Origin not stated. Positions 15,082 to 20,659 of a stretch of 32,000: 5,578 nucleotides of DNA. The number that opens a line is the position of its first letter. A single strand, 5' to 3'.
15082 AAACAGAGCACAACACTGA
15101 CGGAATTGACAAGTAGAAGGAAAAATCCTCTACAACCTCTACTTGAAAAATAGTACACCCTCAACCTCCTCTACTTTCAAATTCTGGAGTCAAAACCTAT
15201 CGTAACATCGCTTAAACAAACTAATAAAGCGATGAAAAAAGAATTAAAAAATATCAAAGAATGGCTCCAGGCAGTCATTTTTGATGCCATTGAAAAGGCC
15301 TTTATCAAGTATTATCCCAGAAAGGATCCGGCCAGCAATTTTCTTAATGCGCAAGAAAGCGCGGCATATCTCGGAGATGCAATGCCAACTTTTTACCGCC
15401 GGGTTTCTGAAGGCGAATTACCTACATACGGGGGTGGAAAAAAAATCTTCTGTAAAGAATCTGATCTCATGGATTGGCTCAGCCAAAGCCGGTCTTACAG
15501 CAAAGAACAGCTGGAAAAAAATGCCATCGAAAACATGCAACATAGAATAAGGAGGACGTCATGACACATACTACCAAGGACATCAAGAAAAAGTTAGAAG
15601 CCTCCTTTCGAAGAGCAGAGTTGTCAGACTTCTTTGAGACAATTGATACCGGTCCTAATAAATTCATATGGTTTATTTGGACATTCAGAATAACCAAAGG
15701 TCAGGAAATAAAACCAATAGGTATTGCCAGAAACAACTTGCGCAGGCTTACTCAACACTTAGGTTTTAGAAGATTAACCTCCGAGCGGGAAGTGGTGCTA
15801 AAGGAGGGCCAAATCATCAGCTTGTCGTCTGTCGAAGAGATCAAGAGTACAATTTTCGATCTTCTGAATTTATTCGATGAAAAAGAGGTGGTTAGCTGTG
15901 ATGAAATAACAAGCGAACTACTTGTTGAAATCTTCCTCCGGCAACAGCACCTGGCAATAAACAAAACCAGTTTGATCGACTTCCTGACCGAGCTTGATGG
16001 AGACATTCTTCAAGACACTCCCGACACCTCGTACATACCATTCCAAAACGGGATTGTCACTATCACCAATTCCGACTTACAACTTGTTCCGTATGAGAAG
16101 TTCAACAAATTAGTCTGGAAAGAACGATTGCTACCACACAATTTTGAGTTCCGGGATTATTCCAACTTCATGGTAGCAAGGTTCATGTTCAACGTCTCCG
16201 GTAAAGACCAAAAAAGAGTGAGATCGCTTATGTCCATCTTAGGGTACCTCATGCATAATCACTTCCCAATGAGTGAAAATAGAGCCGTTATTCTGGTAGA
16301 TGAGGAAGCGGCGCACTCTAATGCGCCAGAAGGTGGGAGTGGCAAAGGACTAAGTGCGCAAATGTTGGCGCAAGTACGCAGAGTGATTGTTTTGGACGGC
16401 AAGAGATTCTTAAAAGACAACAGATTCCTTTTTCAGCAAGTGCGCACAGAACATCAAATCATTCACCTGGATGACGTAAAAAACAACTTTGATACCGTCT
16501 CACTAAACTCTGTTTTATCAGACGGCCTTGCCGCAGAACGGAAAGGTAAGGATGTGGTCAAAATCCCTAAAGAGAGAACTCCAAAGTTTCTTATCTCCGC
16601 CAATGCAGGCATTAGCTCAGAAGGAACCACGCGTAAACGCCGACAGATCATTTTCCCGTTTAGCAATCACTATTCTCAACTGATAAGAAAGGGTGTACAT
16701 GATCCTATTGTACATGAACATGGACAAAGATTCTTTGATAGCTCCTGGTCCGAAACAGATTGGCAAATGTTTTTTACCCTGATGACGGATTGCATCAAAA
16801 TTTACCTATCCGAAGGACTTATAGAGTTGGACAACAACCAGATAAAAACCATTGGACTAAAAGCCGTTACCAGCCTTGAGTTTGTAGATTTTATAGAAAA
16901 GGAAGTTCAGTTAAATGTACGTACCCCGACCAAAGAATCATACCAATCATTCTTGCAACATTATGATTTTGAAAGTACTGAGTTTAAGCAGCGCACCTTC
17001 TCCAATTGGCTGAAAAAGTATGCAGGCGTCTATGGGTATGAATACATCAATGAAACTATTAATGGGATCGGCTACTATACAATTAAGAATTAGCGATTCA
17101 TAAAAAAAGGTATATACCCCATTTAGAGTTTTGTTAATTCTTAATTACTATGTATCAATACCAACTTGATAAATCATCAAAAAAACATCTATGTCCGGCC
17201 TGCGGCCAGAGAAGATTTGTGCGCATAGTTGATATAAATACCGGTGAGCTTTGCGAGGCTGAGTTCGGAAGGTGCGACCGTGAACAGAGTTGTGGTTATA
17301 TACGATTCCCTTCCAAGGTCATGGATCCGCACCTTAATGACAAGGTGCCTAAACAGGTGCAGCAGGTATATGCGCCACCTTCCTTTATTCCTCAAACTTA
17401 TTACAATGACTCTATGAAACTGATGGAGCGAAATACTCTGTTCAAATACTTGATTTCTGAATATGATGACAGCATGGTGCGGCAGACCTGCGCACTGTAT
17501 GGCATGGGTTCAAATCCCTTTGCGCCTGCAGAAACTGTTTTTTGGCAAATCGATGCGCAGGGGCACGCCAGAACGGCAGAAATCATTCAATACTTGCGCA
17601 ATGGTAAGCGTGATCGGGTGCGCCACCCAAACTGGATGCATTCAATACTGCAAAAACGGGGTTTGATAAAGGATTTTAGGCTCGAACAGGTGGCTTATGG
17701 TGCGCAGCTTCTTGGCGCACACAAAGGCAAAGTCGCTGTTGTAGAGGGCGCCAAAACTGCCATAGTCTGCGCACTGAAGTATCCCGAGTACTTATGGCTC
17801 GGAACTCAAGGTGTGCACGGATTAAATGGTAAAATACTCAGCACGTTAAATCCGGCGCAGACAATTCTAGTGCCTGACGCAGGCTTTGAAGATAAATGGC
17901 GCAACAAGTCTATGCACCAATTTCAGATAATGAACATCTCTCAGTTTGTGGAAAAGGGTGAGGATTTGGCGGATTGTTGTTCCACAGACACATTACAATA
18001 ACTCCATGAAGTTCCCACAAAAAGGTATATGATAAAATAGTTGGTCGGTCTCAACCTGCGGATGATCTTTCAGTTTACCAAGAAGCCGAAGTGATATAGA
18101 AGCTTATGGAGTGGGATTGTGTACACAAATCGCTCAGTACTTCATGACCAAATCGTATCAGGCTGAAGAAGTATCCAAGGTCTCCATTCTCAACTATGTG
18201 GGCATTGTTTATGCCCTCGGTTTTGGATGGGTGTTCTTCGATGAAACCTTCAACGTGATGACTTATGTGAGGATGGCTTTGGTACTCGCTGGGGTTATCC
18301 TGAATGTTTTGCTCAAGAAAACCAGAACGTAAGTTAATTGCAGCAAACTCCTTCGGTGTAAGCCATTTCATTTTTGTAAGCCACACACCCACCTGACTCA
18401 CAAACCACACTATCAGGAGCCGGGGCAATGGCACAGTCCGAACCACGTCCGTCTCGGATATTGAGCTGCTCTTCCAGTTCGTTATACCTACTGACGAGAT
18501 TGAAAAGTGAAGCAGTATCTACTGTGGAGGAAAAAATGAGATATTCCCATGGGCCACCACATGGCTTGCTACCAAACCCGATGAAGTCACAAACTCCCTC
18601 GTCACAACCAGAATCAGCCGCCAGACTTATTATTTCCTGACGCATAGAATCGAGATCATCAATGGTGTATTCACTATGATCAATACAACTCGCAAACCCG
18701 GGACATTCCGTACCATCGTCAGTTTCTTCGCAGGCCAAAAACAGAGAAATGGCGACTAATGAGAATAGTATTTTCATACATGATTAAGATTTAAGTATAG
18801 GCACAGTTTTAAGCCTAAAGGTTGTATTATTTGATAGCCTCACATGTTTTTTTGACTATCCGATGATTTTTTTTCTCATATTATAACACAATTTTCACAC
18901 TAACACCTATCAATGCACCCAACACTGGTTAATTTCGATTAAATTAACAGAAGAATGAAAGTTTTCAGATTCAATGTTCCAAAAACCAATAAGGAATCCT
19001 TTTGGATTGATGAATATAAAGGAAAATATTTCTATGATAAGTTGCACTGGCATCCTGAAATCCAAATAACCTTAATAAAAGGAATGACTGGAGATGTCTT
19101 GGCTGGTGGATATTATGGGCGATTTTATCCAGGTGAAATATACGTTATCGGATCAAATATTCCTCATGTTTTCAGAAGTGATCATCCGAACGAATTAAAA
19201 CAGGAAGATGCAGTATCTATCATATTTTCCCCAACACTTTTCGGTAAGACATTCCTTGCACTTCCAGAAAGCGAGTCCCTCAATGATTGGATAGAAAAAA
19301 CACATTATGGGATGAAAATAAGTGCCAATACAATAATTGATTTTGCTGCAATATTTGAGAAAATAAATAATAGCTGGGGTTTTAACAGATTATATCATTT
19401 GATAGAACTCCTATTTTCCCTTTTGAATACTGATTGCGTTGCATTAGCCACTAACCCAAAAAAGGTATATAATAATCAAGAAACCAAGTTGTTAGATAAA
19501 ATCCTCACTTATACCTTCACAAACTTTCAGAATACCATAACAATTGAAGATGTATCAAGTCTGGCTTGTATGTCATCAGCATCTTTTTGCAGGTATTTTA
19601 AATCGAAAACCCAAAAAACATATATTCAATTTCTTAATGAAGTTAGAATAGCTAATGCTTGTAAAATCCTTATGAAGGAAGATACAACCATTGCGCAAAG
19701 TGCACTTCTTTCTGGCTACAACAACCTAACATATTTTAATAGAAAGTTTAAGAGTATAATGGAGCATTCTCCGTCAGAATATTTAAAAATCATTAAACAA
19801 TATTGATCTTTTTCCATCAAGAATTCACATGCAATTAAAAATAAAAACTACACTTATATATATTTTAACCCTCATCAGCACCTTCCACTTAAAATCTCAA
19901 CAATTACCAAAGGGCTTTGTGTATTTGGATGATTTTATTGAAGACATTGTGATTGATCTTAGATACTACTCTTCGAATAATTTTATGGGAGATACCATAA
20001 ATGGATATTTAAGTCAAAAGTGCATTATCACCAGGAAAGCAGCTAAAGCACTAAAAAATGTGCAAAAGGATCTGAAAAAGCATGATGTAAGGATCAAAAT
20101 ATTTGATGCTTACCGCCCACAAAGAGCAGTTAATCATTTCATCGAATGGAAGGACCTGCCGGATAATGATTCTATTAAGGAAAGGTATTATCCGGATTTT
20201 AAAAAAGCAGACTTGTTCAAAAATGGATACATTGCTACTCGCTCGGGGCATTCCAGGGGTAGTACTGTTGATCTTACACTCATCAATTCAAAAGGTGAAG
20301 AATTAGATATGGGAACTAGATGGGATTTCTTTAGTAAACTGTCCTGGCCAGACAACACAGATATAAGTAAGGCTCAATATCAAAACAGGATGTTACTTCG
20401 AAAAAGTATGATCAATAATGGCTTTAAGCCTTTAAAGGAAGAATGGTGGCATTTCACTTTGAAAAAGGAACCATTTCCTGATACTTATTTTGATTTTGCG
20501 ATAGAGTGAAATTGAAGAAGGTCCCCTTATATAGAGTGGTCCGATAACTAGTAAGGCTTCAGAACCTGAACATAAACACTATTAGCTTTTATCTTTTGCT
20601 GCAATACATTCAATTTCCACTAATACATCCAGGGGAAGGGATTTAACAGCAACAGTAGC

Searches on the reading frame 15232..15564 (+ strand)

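Call 9: search_protein_families(library=pfam, proteins=[window:15232-15564:+], max_evalue=0.001)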
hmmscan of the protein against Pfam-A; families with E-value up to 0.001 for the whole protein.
window:15232-15564:+ (110 aa): 1 family
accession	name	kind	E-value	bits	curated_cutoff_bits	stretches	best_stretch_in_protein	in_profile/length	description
PF12728.13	HTH_17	-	8.5e-09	36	27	1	37-86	1-50/51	Helix-turn-helix domain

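Call 69: search_protein_families(library=ncbifam, proteins=[window:15232-15564:+], max_evalue=0.01)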
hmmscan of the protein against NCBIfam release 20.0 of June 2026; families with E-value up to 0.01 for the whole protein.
window:15232-15564:+ (110 aa): 2 families
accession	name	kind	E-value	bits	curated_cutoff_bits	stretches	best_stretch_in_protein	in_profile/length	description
NF047737.1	antiphage_MADS1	equivalog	2.2e-05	24.6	80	1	38-83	4-49/49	methylation-associated defense system helix-turn-helix domain-containing protein MAD1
TIGR01764.1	excise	domain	2.4e-05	24.6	28.8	1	41-85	5-49/49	excisionase family DNA-binding protein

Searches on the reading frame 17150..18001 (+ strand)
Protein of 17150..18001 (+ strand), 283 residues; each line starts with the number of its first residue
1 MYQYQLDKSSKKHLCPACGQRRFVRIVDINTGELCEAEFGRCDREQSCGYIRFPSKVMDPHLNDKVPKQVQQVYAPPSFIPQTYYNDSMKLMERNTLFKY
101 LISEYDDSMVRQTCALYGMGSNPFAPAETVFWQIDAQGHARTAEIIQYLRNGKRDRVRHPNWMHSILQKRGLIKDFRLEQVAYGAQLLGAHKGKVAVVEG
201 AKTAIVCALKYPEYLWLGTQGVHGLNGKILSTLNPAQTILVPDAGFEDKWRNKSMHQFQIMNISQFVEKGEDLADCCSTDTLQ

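Call 9: search_protein_families(library=pfam, proteins=[window:17150-18001:+], max_evalue=0.001)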
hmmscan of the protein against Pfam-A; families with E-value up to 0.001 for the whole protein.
window:17150-18001:+ (283 aa): 2 families
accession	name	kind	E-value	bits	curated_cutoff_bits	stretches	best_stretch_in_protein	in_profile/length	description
PF19898.4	DUF6371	-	2.2e-32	112.4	27.7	1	95-243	1-149/150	Domain of unknown function (DUF6371)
PF21957.2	Zn_ribbon_16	-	5.9e-20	71.4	27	1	2-59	1-61/65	Zinc beta-ribbon finger, putative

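Call 69: search_protein_families(library=ncbifam, proteins=[window:17150-18001:+], max_evalue=0.01)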
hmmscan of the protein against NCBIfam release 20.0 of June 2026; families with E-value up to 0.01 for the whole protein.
window:17150-18001:+ (283 aa): 1 family
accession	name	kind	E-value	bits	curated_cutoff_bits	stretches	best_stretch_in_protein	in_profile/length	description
NF040506.1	PG0870_Nterm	domain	3.6e-16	59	50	1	4-55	1-55/56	PG0870-related protein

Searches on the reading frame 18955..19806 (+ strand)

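Call 9: search_protein_families(library=pfam, proteins=[window:18955-19806:+], max_evalue=0.001)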
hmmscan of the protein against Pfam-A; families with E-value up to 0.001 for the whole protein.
window:18955-19806:+ (283 aa): 2 families
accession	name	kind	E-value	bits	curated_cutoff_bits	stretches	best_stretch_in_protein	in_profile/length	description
PF12833.13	HTH_18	-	3.2e-18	66.2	33.6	1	203-278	4-79/80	Helix-turn-helix domain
PF00165.29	HTH_AraC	-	9.2e-15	54.8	26.6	2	242-278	7-42/42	Bacterial regulatory helix-turn-helix proteins, AraC family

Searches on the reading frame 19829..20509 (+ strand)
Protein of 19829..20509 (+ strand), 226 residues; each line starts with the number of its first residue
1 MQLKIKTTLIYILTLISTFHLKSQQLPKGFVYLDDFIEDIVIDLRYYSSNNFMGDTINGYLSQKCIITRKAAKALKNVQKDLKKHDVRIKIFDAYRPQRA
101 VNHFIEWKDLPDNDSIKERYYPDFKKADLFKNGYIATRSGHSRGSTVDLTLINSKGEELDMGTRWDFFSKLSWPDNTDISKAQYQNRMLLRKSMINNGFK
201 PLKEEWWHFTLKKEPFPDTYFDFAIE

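Call 9: search_protein_families(library=pfam, proteins=[window:19829-20509:+], max_evalue=0.001)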
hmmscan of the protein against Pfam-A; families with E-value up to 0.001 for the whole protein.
window:19829-20509:+ (226 aa): 1 family
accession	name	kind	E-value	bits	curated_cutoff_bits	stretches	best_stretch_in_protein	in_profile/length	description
PF01427.22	Peptidase_M15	-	8.1e-42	143.7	27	1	29-224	4-197/199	D-ala-D-ala dipeptidase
